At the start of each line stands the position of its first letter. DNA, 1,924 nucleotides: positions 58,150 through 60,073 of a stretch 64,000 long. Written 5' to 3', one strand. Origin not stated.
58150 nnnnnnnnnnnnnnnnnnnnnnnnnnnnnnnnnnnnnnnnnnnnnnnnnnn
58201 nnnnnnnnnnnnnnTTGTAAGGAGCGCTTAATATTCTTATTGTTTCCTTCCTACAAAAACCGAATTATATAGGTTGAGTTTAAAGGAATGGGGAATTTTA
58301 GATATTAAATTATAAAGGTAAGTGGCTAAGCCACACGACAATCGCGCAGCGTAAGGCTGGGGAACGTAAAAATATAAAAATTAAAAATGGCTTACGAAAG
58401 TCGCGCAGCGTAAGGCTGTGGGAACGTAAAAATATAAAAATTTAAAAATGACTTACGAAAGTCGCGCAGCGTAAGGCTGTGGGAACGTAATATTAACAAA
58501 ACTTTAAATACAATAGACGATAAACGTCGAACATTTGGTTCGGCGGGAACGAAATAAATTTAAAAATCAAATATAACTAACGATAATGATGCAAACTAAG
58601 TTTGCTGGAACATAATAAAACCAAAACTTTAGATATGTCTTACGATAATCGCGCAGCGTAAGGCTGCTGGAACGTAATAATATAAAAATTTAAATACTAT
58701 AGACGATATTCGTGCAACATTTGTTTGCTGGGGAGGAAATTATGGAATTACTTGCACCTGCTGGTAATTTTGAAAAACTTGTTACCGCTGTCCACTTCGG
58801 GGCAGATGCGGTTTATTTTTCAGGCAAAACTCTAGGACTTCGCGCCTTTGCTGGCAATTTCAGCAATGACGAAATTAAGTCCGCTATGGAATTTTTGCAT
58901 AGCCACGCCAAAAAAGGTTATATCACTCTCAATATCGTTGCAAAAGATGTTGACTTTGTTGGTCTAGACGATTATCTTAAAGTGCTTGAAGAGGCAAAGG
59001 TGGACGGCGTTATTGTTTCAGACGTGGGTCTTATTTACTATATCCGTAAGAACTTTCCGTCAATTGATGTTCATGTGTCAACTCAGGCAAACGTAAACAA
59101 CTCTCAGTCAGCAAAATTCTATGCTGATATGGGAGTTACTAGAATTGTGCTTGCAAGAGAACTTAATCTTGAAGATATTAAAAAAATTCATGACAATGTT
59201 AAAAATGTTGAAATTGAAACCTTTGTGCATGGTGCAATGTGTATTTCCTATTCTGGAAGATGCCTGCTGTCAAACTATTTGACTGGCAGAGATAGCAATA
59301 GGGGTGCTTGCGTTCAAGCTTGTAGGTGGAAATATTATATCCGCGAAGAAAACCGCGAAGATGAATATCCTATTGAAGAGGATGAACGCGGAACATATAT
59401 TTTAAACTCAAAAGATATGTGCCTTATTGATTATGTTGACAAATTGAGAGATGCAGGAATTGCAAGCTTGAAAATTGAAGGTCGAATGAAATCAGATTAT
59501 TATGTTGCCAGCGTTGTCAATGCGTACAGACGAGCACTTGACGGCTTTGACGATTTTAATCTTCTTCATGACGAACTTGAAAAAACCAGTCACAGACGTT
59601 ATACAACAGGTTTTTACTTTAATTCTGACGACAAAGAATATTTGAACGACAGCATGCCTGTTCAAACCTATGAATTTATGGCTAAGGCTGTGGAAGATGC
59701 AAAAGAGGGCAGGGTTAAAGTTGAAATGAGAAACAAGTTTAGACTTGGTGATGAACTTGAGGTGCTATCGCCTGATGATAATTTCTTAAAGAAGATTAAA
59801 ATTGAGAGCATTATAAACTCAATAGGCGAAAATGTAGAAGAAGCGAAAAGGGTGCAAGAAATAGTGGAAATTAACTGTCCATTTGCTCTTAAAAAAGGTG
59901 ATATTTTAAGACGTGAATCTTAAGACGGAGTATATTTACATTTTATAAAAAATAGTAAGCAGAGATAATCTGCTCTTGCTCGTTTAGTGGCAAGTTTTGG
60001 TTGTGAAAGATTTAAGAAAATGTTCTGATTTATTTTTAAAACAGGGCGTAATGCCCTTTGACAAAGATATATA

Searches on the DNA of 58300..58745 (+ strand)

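Call 76: search_dna_similar(query=window:58300-58745:+, collection=plasmids, mode=distant, max_evalue=0.001, max_rows=8)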
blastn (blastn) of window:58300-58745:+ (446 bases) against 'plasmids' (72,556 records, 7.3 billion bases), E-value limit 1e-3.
No match.

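Call 77: search_dna_similar(query=window:58300-58745:+, collection=phages, mode=distant, max_evalue=0.001, max_rows=8)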
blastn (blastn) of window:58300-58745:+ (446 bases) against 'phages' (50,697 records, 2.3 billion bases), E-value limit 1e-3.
No match.

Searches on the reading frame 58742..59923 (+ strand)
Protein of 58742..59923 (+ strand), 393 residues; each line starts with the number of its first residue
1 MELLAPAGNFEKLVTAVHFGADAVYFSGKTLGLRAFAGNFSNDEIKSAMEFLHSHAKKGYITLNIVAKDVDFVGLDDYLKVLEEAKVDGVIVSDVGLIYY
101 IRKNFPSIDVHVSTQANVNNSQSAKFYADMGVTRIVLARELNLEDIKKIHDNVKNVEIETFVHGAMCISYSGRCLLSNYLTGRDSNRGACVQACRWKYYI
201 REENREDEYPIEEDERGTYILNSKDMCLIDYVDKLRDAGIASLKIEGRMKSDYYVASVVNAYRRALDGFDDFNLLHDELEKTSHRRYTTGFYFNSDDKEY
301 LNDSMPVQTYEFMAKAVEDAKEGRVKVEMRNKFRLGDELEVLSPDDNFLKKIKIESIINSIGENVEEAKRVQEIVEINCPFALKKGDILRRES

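Call 32: find_homologous_proteins(query=window:58742-59920:+, max_evalue=1e-60)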
Query window:58742-59920:+ (393 aa): 7999 proteins with E <= 1e-60 among 8000 candidates; the best 120 are listed.
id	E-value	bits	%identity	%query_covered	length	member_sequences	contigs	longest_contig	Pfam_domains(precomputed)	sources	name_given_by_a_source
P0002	5.1e-259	877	100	100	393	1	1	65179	PF01136.26,PF16325.12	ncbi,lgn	-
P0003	1.2e-217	740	84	99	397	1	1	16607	PF01136.26,PF16325.12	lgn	-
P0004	1.1e-216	737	83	99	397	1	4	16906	PF01136.26,PF16325.12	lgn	-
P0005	1.1e-216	737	83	99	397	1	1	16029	PF01136.26,PF16325.12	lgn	-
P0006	1.5e-216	737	83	99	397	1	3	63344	PF01136.26,PF16325.12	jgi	-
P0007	1.6e-216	737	83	99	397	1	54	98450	PF01136.26,PF16325.12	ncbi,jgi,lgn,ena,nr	ncbi:MAG: U32 family peptidase [Clostridia bacterium]|jgi:putative protease|nr:U32 family peptidase 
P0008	1.6e-216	737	83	99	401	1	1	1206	PF01136.26,PF16325.12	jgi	-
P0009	1.6e-216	737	83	99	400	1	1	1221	PF01136.26,PF16325.12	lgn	-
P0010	1.9e-216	736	83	99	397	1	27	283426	PF01136.26,PF16325.12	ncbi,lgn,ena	-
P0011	2.2e-216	736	83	99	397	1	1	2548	PF01136.26,PF16325.12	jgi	-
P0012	3.3e-216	736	83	99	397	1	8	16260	PF01136.26,PF16325.12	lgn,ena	-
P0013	3.4e-216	736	83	99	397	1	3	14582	PF01136.26,PF16325.12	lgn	-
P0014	5.3e-216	735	83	100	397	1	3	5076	PF01136.26,PF16325.12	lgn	-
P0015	5.4e-216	735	83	99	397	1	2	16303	PF01136.26,PF16325.12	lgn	-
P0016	7.5e-216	735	83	99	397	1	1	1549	PF01136.26,PF16325.12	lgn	-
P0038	1.9e-210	717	81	100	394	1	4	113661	PF01136.26,PF16325.12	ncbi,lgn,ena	-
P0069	5.1e-209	712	79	99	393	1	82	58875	PF01136.26,PF16325.12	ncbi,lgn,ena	-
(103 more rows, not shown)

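Call 33: find_encoding_contigs(protein=P0010, flank=10000, max_places=3)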
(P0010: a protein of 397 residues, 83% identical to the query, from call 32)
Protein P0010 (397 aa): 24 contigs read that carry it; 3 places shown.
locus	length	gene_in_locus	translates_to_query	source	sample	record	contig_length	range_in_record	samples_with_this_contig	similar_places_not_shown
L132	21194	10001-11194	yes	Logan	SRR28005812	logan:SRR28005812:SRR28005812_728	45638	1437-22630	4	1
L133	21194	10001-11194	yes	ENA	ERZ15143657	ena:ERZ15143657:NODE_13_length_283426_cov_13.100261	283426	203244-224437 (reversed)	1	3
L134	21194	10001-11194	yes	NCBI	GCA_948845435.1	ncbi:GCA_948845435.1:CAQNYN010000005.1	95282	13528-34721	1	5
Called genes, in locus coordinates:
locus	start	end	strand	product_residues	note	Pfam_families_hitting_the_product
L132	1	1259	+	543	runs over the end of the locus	PF02734:Dak2, PF21645:FakA-like_M, PF13684:FakA-like_C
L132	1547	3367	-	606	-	-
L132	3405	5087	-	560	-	-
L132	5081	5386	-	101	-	-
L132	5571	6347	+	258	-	PF01479:S4, PF01728:FtsJ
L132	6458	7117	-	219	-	-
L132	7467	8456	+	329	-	PF03462:PCRF, PF00472:RF-1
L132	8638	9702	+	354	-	PF00814:TsaD, PF22521:HypF_C_2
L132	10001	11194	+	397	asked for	PF01136:Peptidase_U32, PF16325:Peptidase_U32_C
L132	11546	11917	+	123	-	PF04472:SepF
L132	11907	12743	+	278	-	PF01252:Peptidase_A8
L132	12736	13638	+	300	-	PF01479:S4, PF00849:PseudoU_synth_2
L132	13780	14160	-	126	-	PF03703:bPH_2 (weak)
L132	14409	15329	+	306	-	PF13177:DNA_pol3_delta2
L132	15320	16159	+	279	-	PF04468:PSP1, PF28472:PSP1_3rd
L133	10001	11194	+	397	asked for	PF01136:Peptidase_U32, PF16325:Peptidase_U32_C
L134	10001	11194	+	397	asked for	PF01136:Peptidase_U32, PF16325:Peptidase_U32_C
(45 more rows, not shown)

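Call 34: find_encoding_contigs(protein=P0038, flank=10000, max_places=3)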
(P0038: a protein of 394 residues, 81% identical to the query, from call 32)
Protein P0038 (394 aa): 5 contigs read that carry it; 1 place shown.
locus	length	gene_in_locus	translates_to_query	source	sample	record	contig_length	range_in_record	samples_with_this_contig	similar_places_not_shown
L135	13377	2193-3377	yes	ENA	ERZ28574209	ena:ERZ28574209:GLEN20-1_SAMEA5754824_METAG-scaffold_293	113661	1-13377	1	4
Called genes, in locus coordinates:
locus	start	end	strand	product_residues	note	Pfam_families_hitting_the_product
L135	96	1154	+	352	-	PF02543:Carbam_trans_N (faint), PF00814:TsaD, PF22521:HypF_C_2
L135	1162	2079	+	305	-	PF04973:NMN_transporter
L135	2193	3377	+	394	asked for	PF01136:Peptidase_U32, PF16325:Peptidase_U32_C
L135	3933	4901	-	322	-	PF16286:DUF4932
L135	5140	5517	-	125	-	PF16320:Ribosomal_L12_N, PF00542:Ribosomal_L12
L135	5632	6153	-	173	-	PF00466:Ribosomal_L10, PF27436:RL10_C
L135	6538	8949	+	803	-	PF00133:tRNA-synt_1, PF01406:tRNA-synt_1e (faint), PF09334:tRNA-synt_1g, PF13603:tRNA-synt_1_2, PF00133:tRNA-synt_1, PF08264:Anticodon_1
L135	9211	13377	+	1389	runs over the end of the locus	PF07581:Glug (faint), PF09479:Flg_new, PF18998:Flg_new_2 (weak), PF09479:Flg_new (weak), PF18998:Flg_new_2 (weak), PF09479:Flg_new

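Call 35: find_encoding_contigs(protein=P0069, flank=10000, max_places=3)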
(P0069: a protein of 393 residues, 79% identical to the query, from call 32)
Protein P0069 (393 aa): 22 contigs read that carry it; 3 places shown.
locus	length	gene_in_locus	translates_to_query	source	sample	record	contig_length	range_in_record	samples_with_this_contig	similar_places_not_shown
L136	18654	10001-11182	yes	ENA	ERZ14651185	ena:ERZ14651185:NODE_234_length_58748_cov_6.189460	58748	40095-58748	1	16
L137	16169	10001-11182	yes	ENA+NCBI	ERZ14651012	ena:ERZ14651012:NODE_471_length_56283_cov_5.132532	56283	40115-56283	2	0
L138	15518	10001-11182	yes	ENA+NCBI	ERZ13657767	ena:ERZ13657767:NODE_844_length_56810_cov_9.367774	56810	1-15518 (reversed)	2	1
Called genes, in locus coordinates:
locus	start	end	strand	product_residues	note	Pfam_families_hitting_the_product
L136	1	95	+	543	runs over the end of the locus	PF02734:Dak2, PF21645:FakA-like_M, PF13684:FakA-like_C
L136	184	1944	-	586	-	-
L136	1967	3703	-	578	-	-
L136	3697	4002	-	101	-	-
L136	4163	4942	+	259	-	PF01479:S4, PF01728:FtsJ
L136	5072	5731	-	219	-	-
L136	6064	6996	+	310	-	PF03462:PCRF, PF00472:RF-1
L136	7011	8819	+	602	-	PF00664:ABC_membrane, PF02463:SMC_N (faint), PF00005:ABC_tran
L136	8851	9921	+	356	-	PF00814:TsaD, PF22521:HypF_C_2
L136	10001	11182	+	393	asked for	PF01136:Peptidase_U32, PF16325:Peptidase_U32_C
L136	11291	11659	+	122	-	PF04472:SepF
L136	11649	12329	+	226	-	PF01252:Peptidase_A8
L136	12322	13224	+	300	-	PF01479:S4, PF00849:PseudoU_synth_2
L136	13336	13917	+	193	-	-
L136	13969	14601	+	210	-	-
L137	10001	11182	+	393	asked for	PF01136:Peptidase_U32, PF16325:Peptidase_U32_C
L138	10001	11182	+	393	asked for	PF01136:Peptidase_U32, PF16325:Peptidase_U32_C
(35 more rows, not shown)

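Call 46: list_cluster_members(proteins=[P0002, P0001, P0122])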
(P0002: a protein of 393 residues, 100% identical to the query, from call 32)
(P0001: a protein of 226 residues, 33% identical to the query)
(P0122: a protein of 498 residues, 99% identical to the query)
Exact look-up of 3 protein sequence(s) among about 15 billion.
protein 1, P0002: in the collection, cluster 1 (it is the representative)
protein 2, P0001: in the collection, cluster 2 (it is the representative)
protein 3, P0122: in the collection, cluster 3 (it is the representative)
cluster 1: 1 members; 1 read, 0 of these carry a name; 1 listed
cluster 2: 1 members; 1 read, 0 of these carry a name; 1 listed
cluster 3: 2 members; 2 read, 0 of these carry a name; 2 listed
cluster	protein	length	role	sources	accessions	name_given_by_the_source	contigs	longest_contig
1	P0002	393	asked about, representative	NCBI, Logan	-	-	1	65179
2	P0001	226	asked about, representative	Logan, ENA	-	-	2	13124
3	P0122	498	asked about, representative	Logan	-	-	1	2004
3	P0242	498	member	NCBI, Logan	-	-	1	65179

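Call 51: find_encoding_contigs(protein=P0242, flank=3000, max_places=4)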
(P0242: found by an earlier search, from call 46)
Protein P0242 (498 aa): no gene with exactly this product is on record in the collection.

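Call 52: find_encoding_contigs(protein=P0002, flank=3000, max_places=4)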
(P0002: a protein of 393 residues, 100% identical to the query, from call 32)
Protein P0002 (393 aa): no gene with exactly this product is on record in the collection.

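Call 75: search_protein_families(library=ncbifam, proteins=[window:58742-59923:+], max_evalue=0.001)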
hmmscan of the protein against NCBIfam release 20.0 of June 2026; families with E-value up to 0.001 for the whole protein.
window:58742-59923:+ (393 aa): 4 families
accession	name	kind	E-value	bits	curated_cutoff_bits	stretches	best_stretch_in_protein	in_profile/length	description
NF011996.0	PRK15452.1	equivalog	2.4e-105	353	534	2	2-206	6-210/449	prephenate-dependent tRNA uridine(34) hydroxylase TrhP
NF047963.1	quinone_UbiU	equivalog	1.6e-55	188.5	440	2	1-203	1-206/331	ubiquinone anaerobic biosynthesis protein UbiU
NF047965.1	quinone_UbiV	equivalog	3.8e-16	59.5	275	1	90-294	91-287/292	ubiquinone anaerobic biosynthesis protein UbiV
NF011991.0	PRK15447.1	equivalog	3e-13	49.9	283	1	90-295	92-293/302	U32 family peptidase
